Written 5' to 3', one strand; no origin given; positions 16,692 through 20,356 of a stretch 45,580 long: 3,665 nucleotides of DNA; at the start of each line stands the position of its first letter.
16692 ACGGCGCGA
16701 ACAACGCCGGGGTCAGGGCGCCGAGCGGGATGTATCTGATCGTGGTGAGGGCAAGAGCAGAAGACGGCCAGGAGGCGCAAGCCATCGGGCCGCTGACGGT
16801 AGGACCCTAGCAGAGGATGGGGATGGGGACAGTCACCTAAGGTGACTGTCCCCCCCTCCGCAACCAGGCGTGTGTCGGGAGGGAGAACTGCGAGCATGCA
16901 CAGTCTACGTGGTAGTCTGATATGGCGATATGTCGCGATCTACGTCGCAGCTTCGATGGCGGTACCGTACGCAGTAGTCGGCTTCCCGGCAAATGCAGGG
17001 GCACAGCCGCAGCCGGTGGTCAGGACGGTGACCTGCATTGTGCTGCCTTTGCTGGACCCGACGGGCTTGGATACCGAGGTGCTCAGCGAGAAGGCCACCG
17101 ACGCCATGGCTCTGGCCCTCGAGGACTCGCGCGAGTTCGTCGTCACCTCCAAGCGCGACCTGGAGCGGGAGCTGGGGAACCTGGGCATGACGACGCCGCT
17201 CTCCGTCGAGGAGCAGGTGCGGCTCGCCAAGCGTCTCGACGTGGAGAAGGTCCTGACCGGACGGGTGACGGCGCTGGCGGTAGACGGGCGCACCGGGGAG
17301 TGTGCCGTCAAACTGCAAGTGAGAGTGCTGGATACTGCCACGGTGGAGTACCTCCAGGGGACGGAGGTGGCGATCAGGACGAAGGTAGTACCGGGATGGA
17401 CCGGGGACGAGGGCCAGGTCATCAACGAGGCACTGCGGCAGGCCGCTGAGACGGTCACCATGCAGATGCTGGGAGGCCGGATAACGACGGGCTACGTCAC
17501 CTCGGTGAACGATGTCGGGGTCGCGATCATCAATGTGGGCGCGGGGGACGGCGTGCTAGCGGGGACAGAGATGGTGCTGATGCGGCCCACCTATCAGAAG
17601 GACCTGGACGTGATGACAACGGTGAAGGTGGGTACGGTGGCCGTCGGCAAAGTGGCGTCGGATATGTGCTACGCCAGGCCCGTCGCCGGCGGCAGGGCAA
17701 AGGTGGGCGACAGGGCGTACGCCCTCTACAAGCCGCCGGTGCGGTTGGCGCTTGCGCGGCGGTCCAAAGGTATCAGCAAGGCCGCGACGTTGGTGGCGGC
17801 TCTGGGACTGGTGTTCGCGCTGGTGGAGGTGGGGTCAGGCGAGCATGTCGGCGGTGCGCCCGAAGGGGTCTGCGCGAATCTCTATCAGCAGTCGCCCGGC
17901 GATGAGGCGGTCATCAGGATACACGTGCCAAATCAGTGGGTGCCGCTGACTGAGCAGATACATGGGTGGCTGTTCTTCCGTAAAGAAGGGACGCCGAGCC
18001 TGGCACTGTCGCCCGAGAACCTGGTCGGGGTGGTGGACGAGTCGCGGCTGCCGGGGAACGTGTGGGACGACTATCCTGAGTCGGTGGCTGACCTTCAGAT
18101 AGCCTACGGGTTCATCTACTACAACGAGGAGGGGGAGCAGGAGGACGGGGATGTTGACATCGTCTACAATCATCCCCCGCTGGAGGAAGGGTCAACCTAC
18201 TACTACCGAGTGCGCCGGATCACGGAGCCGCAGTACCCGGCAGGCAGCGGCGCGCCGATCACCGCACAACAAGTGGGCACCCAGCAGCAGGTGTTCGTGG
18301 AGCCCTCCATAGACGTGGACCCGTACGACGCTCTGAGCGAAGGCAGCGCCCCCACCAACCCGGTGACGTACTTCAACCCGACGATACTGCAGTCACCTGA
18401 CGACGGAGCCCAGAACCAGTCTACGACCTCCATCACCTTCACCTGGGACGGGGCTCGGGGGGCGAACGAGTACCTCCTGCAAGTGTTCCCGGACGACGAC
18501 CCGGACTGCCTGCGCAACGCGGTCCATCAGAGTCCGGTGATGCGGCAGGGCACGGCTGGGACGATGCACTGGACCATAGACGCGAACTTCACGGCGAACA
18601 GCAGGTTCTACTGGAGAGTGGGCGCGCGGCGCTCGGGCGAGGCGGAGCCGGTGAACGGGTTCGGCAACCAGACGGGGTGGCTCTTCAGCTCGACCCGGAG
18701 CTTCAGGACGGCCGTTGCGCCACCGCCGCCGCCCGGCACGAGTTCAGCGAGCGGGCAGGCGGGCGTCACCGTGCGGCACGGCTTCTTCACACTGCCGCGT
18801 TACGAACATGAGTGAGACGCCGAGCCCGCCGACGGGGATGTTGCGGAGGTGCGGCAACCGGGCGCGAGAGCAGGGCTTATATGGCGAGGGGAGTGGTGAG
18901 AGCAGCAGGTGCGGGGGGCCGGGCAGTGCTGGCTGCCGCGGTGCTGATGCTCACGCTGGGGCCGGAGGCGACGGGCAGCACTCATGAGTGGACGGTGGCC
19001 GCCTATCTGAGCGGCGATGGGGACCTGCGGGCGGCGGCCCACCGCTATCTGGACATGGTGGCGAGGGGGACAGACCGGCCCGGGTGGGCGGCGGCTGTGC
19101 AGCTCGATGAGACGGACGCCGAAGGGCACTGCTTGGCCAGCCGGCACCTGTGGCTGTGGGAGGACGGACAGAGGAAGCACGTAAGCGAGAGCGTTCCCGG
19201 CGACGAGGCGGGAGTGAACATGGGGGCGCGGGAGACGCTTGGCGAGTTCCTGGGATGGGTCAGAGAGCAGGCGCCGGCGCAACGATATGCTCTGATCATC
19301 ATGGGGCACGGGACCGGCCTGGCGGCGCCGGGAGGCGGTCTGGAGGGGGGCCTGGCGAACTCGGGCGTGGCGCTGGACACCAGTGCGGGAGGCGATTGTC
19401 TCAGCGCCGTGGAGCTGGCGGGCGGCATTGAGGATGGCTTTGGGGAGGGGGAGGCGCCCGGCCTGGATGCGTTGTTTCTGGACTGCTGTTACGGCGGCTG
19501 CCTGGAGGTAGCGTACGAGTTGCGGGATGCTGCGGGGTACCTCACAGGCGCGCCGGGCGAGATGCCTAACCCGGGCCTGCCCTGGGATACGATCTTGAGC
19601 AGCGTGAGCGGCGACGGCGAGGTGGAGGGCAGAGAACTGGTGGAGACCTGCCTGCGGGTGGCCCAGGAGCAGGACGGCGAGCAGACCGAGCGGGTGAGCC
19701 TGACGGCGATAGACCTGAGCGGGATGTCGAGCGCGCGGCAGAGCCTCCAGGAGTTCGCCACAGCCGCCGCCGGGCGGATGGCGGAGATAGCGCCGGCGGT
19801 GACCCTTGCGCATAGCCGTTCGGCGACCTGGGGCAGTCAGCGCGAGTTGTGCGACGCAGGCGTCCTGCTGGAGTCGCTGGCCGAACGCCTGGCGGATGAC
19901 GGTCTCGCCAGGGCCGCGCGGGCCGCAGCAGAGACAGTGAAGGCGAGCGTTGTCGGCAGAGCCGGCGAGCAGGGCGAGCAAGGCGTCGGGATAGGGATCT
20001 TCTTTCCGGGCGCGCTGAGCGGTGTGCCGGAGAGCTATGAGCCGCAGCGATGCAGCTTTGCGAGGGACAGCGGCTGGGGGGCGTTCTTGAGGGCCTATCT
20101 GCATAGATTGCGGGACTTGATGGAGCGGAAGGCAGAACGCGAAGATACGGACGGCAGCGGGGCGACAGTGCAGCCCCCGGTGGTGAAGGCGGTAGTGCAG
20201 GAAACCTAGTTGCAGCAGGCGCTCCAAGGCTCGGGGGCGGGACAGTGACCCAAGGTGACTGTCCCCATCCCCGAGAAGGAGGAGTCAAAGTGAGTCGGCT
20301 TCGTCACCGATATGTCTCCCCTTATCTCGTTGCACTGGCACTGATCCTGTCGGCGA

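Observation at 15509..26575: A ~430-465 aa tripartite C-terminal module shared by three otherwise unrelated secreted proteins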

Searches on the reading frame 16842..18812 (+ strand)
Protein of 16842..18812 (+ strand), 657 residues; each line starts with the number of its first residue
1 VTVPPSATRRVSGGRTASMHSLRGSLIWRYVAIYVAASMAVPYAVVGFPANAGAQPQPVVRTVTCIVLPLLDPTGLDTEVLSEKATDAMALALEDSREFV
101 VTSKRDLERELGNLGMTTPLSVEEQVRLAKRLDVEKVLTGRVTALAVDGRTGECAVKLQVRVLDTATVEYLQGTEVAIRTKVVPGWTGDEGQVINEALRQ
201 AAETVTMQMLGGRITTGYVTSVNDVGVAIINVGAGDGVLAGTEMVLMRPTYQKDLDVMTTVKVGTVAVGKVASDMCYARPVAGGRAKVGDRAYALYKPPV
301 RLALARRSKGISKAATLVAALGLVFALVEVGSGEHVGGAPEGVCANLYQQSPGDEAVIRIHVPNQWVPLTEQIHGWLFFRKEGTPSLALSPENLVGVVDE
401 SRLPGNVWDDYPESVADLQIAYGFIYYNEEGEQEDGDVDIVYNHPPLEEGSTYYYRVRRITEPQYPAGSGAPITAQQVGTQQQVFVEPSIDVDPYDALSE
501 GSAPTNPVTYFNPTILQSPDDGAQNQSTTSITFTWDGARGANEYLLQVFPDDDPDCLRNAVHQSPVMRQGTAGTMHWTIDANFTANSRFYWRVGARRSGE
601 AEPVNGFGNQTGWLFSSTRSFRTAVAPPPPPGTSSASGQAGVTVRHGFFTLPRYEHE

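Call 12: search_protein_families(library=pfam, proteins=[window:16842-18812:+], max_evalue=0.001)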
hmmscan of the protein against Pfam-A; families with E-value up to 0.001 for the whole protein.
window:16842-18812:+ (657 aa): 1 family
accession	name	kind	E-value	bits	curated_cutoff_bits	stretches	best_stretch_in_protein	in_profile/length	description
PF16656.11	Pur_ac_phosph_N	-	0.00045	21.2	30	0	525-623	10-93/93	Purple acid Phosphatase, N-terminal domain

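Call 62: search_protein_families(library=ncbifam, proteins=[window:16842-18812:+], max_evalue=0.1)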
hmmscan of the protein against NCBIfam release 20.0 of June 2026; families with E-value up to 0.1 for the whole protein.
window:16842-18812:+ (657 aa): 0 families

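Call 82: search_solved_structures(query=window:16842-18812:+, max_evalue=1)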
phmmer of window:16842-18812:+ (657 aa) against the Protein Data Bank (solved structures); distinct sequences matched with E-value up to 1: 0.

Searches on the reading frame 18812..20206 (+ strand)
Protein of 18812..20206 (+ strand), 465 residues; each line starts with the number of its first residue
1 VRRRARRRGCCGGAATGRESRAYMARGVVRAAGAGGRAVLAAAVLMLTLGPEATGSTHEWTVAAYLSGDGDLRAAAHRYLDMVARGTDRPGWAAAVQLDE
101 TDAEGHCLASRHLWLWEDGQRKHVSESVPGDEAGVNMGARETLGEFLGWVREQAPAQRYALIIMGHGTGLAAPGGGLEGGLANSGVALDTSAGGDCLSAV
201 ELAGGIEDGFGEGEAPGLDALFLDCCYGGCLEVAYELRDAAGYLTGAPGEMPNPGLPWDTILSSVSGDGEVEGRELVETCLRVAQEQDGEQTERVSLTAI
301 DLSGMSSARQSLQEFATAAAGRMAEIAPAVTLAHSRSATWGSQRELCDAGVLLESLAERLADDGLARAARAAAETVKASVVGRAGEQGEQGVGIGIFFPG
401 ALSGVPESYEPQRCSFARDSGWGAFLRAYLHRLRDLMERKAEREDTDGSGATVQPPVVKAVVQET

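Call 12: search_protein_families(library=pfam, proteins=[window:18812-20206:+], max_evalue=0.001)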
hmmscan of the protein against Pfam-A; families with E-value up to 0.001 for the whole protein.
window:18812-20206:+ (465 aa): 1 family
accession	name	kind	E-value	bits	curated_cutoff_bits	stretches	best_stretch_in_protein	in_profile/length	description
PF03415.19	Peptidase_C11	-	1.3e-22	81.2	25.8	1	131-390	61-313/359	Clostripain family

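Call 62: search_protein_families(library=ncbifam, proteins=[window:18812-20206:+], max_evalue=0.1)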
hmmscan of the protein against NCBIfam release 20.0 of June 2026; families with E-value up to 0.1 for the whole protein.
window:18812-20206:+ (465 aa): 1 family
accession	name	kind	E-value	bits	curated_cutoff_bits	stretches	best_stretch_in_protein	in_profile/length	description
TIGR02806.2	clostrip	equivalog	1.9e-06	27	550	1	134-244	90-195/472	clostripain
